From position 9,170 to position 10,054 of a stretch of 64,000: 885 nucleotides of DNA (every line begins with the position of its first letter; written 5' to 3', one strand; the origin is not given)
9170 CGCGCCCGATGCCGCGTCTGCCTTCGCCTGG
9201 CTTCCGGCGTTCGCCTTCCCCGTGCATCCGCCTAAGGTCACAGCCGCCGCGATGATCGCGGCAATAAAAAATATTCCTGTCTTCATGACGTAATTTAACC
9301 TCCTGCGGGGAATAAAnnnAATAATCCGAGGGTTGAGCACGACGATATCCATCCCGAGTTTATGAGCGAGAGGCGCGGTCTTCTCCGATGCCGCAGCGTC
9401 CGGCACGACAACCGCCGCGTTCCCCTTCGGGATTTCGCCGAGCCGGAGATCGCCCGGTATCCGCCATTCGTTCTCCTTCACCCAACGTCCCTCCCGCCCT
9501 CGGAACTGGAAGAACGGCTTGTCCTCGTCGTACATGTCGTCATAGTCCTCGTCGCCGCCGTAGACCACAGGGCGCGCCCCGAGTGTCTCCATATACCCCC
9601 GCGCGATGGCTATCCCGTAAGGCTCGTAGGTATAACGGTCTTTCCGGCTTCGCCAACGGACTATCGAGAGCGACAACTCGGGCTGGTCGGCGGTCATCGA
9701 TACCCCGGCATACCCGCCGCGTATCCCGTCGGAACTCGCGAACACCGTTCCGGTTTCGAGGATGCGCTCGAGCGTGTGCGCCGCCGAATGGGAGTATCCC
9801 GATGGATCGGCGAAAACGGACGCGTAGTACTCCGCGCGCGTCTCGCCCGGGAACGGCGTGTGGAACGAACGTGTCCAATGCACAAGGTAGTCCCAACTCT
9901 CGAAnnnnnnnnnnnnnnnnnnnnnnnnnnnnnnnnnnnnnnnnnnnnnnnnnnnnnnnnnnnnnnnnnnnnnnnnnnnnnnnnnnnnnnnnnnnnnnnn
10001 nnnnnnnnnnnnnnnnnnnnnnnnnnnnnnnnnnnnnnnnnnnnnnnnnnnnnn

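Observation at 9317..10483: Stand-alone fusion of a LOG/DprA-type (SLOG) domain to an AbiGi-like domain: candidate nucleotide-sensing conflict protein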

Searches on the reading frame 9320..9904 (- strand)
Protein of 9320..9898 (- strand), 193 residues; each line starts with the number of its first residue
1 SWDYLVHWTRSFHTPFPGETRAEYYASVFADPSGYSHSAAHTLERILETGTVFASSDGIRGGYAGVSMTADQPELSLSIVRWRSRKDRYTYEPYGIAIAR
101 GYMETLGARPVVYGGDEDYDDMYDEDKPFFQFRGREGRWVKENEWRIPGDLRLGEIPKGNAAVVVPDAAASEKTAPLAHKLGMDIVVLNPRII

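Call 3: search_protein_families(library=pfam, proteins=[window:9320-9898:-], max_evalue=10)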
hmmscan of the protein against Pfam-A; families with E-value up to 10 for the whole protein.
window:9320-9898:- (193 aa): 0 families

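Call 4: search_protein_families(library=padloc, proteins=[window:9320-9898:-], max_evalue=10)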
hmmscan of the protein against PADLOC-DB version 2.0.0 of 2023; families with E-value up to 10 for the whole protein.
window:9320-9898:- (193 aa): 0 families

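Call 5: search_protein_families(library=ncbifam, proteins=[window:9320-9898:-], max_evalue=10)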
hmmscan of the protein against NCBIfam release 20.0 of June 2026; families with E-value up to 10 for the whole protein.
window:9320-9898:- (193 aa): 1 family
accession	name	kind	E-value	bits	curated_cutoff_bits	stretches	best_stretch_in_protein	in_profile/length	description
TIGR02944.1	suf_reg_Xantho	equivalog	0.27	11.6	110.65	1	22-69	24-71/130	SUF system Fe-S cluster assembly regulator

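Call 31: search_protein_representatives(alignment_id=A2)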
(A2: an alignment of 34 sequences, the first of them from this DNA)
Query: 34 sequences, 189 profile positions. Proteins with E-value up to 0.001 (for the whole library): 2588; up to 1e-10: 1807; up to 1e-30: 1413. The best 150 are listed.
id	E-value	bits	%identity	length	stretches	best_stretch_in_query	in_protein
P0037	5.8e-73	260.7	-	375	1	2-185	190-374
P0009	2.3e-68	245.8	-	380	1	2-187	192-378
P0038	3.4e-67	241.9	-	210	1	2-184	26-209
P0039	8.8e-67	240.6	-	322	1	2-185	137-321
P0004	9.0e-67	240.6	-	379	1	1-185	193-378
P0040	1.5e-66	239.8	-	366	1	3-186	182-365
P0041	1.5e-66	239.8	-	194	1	1-187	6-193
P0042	2.9e-66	238.9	-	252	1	3-186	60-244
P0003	3.5e-66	238.6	-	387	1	2-185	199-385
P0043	3.9e-66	238.5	-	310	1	2-186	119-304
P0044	4.1e-66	238.4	-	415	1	3-186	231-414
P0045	7.2e-66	237.6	-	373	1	2-185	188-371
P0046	7.9e-66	237.5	-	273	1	2-186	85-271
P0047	1.7e-65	236.4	-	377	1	1-171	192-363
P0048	2.1e-65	236.1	-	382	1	2-187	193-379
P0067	1.0e-62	227.4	-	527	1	4-183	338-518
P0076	3.4e-62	225.6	-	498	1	3-180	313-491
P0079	2.1e-61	223.1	-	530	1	3-184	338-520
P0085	7.3e-61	221.3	-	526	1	3-185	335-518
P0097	4.3e-60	218.8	-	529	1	3-186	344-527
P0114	2.9e-59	216.1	-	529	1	2-187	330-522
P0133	7.2e-59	214.8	-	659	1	3-184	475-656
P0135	9.7e-59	214.4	-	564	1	3-186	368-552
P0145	1.6e-58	213.6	-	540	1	3-183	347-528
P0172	1.2e-57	210.8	-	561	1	2-185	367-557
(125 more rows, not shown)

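Call 32: search_protein_families(library=pfam, proteins=[P0067, P0079, P0085, P0097, P0114, P0133, P0135, P0145, P0172, P0076], max_evalue=0.1)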
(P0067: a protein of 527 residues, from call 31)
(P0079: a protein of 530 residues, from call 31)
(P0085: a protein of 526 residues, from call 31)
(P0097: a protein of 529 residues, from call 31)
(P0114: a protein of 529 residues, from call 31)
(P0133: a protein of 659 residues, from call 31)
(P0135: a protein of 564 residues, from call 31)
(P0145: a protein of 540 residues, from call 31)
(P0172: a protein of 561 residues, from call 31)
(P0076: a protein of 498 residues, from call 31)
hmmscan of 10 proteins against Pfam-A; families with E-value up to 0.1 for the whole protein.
P0067 (527 aa): 0 families

P0079 (530 aa): 1 family
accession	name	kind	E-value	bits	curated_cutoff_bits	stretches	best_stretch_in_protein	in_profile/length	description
PF02481.21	DNA_processg_A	-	0.0002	21.1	29.6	1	110-300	27-208/212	DNA recombination-mediator protein A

P0085 (526 aa): 1 family
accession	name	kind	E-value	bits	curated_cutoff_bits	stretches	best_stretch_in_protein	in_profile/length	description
PF02481.21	DNA_processg_A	-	0.0057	16.3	29.6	1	204-302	113-209/212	DNA recombination-mediator protein A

P0097 (529 aa): 0 families

P0114 (529 aa): 0 families

P0133 (659 aa): 0 families

P0135 (564 aa): 1 family
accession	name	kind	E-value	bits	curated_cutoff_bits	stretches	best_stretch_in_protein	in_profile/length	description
PF02481.21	DNA_processg_A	-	0.002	17.8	29.6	1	113-284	26-192/212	DNA recombination-mediator protein A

P0145 (540 aa): 1 family
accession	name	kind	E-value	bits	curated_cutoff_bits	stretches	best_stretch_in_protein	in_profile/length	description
PF02481.21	DNA_processg_A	-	0.024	14.3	29.6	0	87-247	8-161/212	DNA recombination-mediator protein A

P0172 (561 aa): 0 families

P0076 (498 aa): 0 families

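Call 33: predict_structure(alignment_id=A2)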
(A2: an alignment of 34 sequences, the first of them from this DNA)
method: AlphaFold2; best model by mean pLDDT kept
length: 195 residues; sequences in the alignment: 34
mean_pLDDT: 93.8   pTM: 0.88
mean pLDDT of the five models: 93.8, 93.1, 93.0, 92.2, 91.7
residues with pLDDT >= 90: 168; 70-90: 25; 50-70: 0; < 50: 2
segments of 3 or more residues with pLDDT < 50: none
pLDDT, mean of each block of 10 residues (from residue 1): 91 92 93 85 96 96 97 94 91 96 98 97 98 90 92 98 97 97 97 65
secondary structure, 60 per line:
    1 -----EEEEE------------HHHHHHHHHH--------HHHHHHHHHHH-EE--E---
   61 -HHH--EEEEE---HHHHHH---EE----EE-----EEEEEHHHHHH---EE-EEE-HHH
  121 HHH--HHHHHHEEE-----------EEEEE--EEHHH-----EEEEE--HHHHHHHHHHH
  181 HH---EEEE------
elements in order: E6-10 H23-32 H41-51 E67-71 H75-80 E97-101 H102-107 E114-116 H118-123 H126-131 E132-134 E146-150 E163-167 H170-182 E186-189

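Call 36: fold_search(model_id=the predicted structure, library=pdb)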
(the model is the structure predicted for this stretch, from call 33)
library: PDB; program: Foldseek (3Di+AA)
matches with E <= 10: 124; with E <= 0.001: 0
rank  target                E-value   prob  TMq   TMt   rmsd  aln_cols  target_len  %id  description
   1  7yw4                  6.3e-02  0.92  0.38  0.56   5.4       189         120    8  Crystal structure of tRNA 2'-phosphotransferase from Saccharomyces cerevisiae (released 2023-07-26)
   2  5mco_A                4.7e-01  0.02  0.13  0.08  18.4       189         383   10  CRYSTAL STRUCTURE OF BACE-1 IN COMPLEX WITH ACTIVE SITE INHIBITOR GRL-8234 AND EXOSITE PEPTIDE (released 2017-09-27)
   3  3b78_B                5.0e-01  0.06  0.19  0.18  13.1       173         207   16  Structure of the eEF2-ExoA(R551H)-NAD+ complex (released 2008-06-17)
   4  1xk9_B                6.4e-01  0.08  0.23  0.23   9.9       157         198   15  Pseudomanas exotoxin A in complex with the PJ34 inhibitor (released 2005-05-17)
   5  3b82_B                6.8e-01  0.05  0.19  0.18  13.1       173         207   16  Structure of the eEF2-ExoA(E546H)-NAD+ complex (released 2008-06-17)
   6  1xk9_A                8.8e-01  0.06  0.20  0.19   9.9       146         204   14  Pseudomanas exotoxin A in complex with the PJ34 inhibitor (released 2005-05-17)
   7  6edg                  9.4e-01  0.10  0.27  0.26   8.0       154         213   14  Pseudomonas exotoxin A domain III T18H477L (released 2019-02-06)
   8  1ym4_A                1.2e+00  0.01  0.13  0.08  16.6       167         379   10  Crystal structure of human beta secretase complexed with NVP-AMK640 (released 2006-01-17)
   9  2af6_G                1.3e+00  0.02  0.14  0.12  16.3       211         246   14  Crystal structure of Mycobacterium tuberculosis Flavin dependent thymidylate synthase (Mtb ThyX) in the presence of co (released 2005-10-04)
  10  3hw1_B                1.4e+00  0.01  0.13  0.08  16.6       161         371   10  Structure of Bace (beta secretase) in complex with ligand EV2 (released 2009-11-03)
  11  2b8l                  1.4e+00  0.01  0.12  0.07  16.6       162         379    9  Crystal structure of human beta secretase complexed with inhibitor (released 2005-10-18)
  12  3gwc_E                1.5e+00  0.01  0.12  0.11  13.6       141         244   15  Crystal structure of Mycobacterium tuberculosis thymidylate synthase X bound to FdUMP and FAD (released 2009-04-28)
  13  2gq2_D                1.8e+00  0.01  0.12  0.12  16.1       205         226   11  Mycobacterium tuberculosis ThyX-NADP complex (released 2006-06-27)
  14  8tg3                  2.0e+00  0.08  0.21  0.22   5.8       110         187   11  tRNA 2'-phosphotransferase (Tpt1) from Aeropyrum pernix in complex with ADP-ribose-1" -phosphate (released 2023-11-08)
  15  2va6                  2.0e+00  0.01  0.12  0.08  16.6       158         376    9  X-ray crystal structure of beta secretase complexed with compound 24 (released 2007-11-13)
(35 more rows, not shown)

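Call 43: find_homologous_proteins(query=A2, max_evalue=1)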
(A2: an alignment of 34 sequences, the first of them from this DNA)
Query A2 (34 sequences) (195 aa, profile of the alignment): 124 proteins with E <= 1 among 4383 candidates; the best 120 are listed.
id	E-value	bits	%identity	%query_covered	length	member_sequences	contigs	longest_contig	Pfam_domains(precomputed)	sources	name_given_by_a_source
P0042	9.1e-66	239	40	84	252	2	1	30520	-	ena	-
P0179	7.9e-64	233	34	90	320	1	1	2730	-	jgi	-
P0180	2.7e-63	231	42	84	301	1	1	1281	-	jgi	jgi:hypothetical protein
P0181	3.1e-63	231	41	83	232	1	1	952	-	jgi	jgi:hypothetical protein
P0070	4.1e-62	227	40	86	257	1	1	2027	-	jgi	jgi:hypothetical protein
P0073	6.0e-62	226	41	84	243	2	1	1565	-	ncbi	ncbi:MAG: hypothetical protein ACP5G4_10465, partial [bacterium]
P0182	3.1e-61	224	36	84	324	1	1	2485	-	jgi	jgi:hypothetical protein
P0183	3.8e-60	221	44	85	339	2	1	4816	-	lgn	-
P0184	1.7e-59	218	42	83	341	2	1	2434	-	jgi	-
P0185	1.8e-59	218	34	84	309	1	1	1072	-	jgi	jgi:hypothetical protein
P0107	5.4e-59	217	40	84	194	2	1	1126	-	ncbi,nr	ncbi:MAG: hypothetical protein FJY85_22475 [Deltaproteobacteria bacterium]|nr:hypothetical protein [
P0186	6.2e-59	217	42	88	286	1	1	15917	-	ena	-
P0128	1.3e-58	216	41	90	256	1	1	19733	-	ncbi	-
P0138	3.5e-58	214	40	84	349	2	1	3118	-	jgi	-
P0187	1.1e-57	213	36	95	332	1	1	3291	-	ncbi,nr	ncbi:MAG: hypothetical protein NTY09_00215, partial [bacterium]|nr:hypothetical protein [bacterium]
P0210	3.4e-51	191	29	88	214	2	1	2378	PF10899.14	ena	-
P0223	2.7e-48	182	28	85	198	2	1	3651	PF10899.14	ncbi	-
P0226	2.0e-47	179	33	85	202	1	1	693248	-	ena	-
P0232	9.9e-47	177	29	88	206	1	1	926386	-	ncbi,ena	-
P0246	1.2e-44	170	32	85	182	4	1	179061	-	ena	-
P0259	1.7e-41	160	33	74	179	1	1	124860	PF10899.14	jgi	jgi:hypothetical protein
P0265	9.3e-40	154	30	66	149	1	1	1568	PF10899.14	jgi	jgi:hypothetical protein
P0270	9.3e-38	148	34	45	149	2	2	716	PF10899.14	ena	-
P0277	1.0e-35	141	30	61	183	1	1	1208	PF10899.14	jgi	jgi:hypothetical protein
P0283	1.6e-32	131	29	89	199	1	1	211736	-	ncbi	-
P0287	1.8e-28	117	33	45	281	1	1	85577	PF02445.22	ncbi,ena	-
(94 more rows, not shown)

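Call 44: search_protein_families(library=pfam, proteins=[P0210, P0223, P0259, P0265, P0270, P0277, P0226, P0232, P0283, P0287], max_evalue=0.1)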
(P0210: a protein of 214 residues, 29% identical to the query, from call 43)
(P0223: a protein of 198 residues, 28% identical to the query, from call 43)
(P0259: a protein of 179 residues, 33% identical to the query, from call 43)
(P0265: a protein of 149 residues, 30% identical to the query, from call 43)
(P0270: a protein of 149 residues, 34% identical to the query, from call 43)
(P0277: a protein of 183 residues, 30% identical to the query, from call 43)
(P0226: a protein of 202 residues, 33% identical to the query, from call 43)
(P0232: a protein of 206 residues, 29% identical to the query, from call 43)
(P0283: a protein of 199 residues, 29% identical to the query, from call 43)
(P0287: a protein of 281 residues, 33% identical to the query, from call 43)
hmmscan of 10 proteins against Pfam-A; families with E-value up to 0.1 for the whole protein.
P0210 (214 aa): 1 family
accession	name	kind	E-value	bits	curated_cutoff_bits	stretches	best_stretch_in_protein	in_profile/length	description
PF10899.13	AbiGi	-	1.7e-06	28.6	22.4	1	84-147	23-78/185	Putative abortive phage resistance protein AbiGi, antitoxin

P0223 (198 aa): 1 family
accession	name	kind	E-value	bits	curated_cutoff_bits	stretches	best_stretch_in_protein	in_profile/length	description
PF10899.13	AbiGi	-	5.4e-06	27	22.4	1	61-127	22-82/185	Putative abortive phage resistance protein AbiGi, antitoxin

P0259 (179 aa): 2 families
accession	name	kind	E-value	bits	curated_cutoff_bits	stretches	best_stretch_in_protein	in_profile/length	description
PF10899.13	AbiGi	-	6.3e-06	26.8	22.4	1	29-93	18-77/185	Putative abortive phage resistance protein AbiGi, antitoxin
PF13024.11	DUF3884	-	0.0059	16.6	21.7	1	93-131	13-50/73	Protein of unknown function (DUF3884)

P0265 (149 aa): 1 family
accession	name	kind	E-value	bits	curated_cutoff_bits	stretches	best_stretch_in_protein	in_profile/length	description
PF10899.13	AbiGi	-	5.4e-06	27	22.4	1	19-80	23-76/185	Putative abortive phage resistance protein AbiGi, antitoxin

P0270 (149 aa): 1 family
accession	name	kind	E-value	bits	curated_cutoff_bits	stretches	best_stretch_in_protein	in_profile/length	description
PF10899.13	AbiGi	-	1.1e-05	25.9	22.4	1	16-73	24-73/185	Putative abortive phage resistance protein AbiGi, antitoxin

P0277 (183 aa): 1 family
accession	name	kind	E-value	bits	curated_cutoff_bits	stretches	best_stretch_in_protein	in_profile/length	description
PF10899.13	AbiGi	-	2.6e-06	28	22.4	1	31-92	23-76/185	Putative abortive phage resistance protein AbiGi, antitoxin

P0226 (202 aa): 1 family
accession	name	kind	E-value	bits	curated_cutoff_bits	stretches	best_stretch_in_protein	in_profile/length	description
PF10899.13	AbiGi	-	0.021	15.3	22.4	0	74-129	23-70/185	Putative abortive phage resistance protein AbiGi, antitoxin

P0232 (206 aa): 1 family
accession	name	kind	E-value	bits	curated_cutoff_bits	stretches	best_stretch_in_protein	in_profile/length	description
PF10899.13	AbiGi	-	0.011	16.3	22.4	1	73-132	24-75/185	Putative abortive phage resistance protein AbiGi, antitoxin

P0283 (199 aa): 0 families

P0287 (281 aa): 2 families
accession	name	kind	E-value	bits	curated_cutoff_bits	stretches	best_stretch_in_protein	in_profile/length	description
PF02445.21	NadA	-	9.3e-23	81.2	27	1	201-267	3-66/295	Quinolinate synthetase A protein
PF10899.13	AbiGi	-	0.032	14.7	22.4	0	1-53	30-74/185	Putative abortive phage resistance protein AbiGi, antitoxin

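Call 45: fold_search(model_id=the predicted structure, library=viral)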
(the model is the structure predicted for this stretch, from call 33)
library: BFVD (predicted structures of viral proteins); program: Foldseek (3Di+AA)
matches with E <= 10: 142; with E <= 0.001: 3
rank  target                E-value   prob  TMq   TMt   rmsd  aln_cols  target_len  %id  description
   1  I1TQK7                1.1e-04  1.00  0.48  0.33   5.2       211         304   11  (no name in the UniProt tables at hand)
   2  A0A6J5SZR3            4.2e-04  1.00  0.44  0.31   7.5       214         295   12  Uncharacterized protein [uncultured Caudovirales phage]
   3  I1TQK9                6.5e-04  1.00  0.42  0.28   7.7       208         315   12  (no name in the UniProt tables at hand)
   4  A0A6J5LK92            1.0e-03  1.00  0.41  0.18   7.5       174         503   11  ASCH domain containing protein [uncultured Caudovirales phage]
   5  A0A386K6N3            5.5e-03  1.00  0.48  0.35   5.0       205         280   10  Uncharacterized protein [Dickeya phage vB_DsoM_JA11]
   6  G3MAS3                6.2e-03  0.85  0.32  0.39   8.5       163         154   11  Gp532 [Bacillus phage G]
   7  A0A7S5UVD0            6.6e-03  1.00  0.42  0.50   3.6       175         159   14  (no name in the UniProt tables at hand)
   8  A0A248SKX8            7.0e-03  0.98  0.41  0.23   6.4       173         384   10  (no name in the UniProt tables at hand)
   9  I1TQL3                1.9e-02  0.96  0.41  0.28   6.9       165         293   10  (no name in the UniProt tables at hand)
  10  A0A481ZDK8            3.8e-02  0.72  0.37  0.29   8.1       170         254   11  Uncharacterized protein [Pithovirus LCPAC406]
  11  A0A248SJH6            5.9e-02  0.47  0.34  0.29  15.4       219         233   13  (no name in the UniProt tables at hand)
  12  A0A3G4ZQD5            7.6e-02  0.03  0.10  0.09  18.8       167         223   10  Phosphatidylinositol transfer protein N-terminal domain-containing protein [Terrestrivirus sp.]
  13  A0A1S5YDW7            1.7e-01  0.15  0.31  0.19  13.7       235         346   13  ORF32 [Betabaculovirus altermyunipunctae]
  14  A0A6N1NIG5            1.8e-01  0.38  0.41  0.21   8.1       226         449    8  Uncharacterized protein [Tupanvirus deep ocean]
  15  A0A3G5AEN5            5.6e-01  0.03  0.15  0.14  12.5       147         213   10  Uncharacterized protein [Satyrvirus sp.]
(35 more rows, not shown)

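Call 46: search_solved_structures(query=A2, max_evalue=10, show_alignments=3)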
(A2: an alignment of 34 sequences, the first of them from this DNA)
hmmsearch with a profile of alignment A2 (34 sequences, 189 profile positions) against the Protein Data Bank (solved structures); distinct sequences matched with E-value up to 10: 4.
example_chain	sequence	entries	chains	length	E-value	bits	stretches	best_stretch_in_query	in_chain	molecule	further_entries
3og3_A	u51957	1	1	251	0.16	14.7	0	104-159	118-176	Imidazole glycerol phosphate synthase subunit hisF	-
3tdn_A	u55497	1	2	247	0.39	13.4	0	136-159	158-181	FLR SYMMETRIC ALPHA-BETA TIM BARREL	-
2w6r_A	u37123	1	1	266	0.42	13.3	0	137-159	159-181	IMIDAZOLE GLYCEROL PHOSPHATE SYNTHASE SUBUNIT HISF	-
1c9k_A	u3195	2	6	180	0.52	13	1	108-164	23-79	ADENOSYLCOBINAMIDE KINASE | ADENOSYLCOBINAMIDE KINASE/ADENOSYLCOBINAMIDE PHOSPHATE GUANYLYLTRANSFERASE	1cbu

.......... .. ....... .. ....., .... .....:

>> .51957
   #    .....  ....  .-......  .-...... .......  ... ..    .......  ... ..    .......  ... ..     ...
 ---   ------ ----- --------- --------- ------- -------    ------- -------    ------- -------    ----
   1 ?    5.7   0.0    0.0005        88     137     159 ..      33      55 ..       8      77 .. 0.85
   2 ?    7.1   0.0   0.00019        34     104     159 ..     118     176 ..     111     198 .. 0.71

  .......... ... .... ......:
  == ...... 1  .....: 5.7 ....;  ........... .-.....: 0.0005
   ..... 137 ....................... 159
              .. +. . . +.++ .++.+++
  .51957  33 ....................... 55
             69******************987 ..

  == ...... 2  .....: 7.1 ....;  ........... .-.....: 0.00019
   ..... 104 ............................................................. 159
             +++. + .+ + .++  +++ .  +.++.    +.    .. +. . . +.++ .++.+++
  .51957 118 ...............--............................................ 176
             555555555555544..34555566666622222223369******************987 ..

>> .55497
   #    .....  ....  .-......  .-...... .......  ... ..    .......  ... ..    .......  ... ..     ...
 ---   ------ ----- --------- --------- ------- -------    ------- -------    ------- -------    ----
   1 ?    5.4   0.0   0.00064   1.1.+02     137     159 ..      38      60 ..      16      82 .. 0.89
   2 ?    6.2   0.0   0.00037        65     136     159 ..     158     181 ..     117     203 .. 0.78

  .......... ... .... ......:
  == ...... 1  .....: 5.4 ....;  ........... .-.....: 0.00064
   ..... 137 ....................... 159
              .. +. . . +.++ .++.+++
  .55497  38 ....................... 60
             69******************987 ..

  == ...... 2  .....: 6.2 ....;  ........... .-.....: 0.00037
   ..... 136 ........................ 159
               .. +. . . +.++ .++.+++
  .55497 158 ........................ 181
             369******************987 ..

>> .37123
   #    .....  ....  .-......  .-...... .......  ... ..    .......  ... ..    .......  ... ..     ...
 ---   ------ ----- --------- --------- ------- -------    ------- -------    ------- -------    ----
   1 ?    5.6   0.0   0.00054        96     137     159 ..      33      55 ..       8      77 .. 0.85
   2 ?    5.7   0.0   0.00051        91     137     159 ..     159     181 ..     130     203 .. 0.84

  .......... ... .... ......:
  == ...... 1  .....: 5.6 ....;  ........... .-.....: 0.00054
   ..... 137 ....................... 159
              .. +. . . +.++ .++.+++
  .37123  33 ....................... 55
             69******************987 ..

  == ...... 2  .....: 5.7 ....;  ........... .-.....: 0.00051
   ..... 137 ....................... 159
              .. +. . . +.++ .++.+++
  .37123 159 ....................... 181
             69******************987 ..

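Call 47: find_encoding_contigs(protein=P0232, flank=6000, max_places=1)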
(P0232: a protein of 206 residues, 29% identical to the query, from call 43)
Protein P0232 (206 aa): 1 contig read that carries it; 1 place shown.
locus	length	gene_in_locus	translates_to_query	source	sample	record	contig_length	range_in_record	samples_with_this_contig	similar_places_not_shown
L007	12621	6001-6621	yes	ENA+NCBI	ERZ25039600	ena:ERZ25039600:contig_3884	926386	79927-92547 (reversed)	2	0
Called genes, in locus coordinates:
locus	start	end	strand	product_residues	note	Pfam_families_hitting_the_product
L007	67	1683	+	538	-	PF00118:Cpn60_TCP1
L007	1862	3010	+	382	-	PF00226:DnaJ, PF01556:DnaJ_C, PF00684:DnaJ_CXXCXGXG, PF27439:DnaJ_C_2 (weak)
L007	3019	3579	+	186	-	PF01025:GrpE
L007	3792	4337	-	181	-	PF03006:HlyIII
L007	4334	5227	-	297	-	PF20434:BD-FAE (weak), PF07859:Abhydrolase_3, PF00326:Peptidase_S9, PF01738:DLH (faint)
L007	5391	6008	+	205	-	-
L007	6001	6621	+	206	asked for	-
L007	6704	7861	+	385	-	PF02445:NadA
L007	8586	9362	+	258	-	PF09997:DUF2238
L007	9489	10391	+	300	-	-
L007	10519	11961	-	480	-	-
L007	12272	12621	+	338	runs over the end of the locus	PF01261:AP_endonuc_2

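Call 48: find_encoding_contigs(protein=P0226, flank=6000, max_places=1)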
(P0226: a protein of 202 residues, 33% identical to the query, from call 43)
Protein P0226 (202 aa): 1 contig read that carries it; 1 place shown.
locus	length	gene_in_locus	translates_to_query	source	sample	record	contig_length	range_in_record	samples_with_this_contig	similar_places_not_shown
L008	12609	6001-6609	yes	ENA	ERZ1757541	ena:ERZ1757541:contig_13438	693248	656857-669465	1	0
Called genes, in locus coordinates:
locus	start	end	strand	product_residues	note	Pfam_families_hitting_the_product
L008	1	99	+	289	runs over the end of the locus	PF00106:adh_short, PF13561:adh_short_C2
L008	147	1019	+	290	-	PF01063:Aminotran_4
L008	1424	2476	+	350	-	PF20360:DUF6655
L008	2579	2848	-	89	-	PF10636:hemP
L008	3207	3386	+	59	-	PF12623:Hen1_L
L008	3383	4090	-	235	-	PF03006:HlyIII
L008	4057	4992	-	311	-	PF20434:BD-FAE (weak), PF07859:Abhydrolase_3 (faint), PF00326:Peptidase_S9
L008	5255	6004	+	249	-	-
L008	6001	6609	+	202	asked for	-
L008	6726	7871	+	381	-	PF02445:NadA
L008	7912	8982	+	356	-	PF05235:CHAD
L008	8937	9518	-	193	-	PF27533:CapK_C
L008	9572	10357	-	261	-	-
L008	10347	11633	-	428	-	PF13439:Glyco_transf_4, PF13579:Glyco_trans_4_4, PF13477:Glyco_trans_4_2 (weak), PF20706:GT4-conflict, PF00534:Glycos_transf_1, PF13692:Glyco_trans_1_4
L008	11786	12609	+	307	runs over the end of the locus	PF00535:Glycos_transf_2, PF10111:Glyco_tranf_2_2, PF13641:Glyco_tranf_2_3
